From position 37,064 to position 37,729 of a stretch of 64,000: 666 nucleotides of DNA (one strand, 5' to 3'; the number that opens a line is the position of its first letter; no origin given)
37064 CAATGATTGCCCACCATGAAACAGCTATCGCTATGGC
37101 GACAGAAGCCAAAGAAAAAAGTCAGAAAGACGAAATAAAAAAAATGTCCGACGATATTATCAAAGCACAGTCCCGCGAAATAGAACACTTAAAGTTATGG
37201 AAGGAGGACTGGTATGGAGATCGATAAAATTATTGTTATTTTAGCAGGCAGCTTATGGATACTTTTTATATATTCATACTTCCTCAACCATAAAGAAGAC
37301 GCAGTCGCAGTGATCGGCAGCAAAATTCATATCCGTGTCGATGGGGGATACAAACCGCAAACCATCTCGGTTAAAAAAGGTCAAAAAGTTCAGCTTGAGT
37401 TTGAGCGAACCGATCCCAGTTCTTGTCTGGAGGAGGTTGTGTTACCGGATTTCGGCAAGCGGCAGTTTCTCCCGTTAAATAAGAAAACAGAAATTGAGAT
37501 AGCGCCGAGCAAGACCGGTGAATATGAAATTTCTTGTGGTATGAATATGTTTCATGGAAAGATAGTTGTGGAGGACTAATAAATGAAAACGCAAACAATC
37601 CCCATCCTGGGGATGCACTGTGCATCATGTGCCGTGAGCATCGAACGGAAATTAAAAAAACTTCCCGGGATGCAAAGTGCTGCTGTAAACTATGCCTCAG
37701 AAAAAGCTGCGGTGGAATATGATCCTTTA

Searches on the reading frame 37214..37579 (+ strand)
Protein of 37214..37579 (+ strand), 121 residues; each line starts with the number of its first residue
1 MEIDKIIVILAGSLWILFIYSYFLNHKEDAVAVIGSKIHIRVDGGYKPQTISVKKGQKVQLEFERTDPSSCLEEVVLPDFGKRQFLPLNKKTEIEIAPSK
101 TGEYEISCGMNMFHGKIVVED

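Call 80: search_protein_families(library=pfam, proteins=[window:37214-37579:+], max_evalue=0.00001)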
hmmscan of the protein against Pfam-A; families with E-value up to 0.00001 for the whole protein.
window:37214-37579:+ (121 aa): 1 family
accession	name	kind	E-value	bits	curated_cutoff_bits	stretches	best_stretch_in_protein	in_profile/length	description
PF13473.12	Cupredoxin_1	-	7.6e-23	81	27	1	23-119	13-104/104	Cupredoxin-like domain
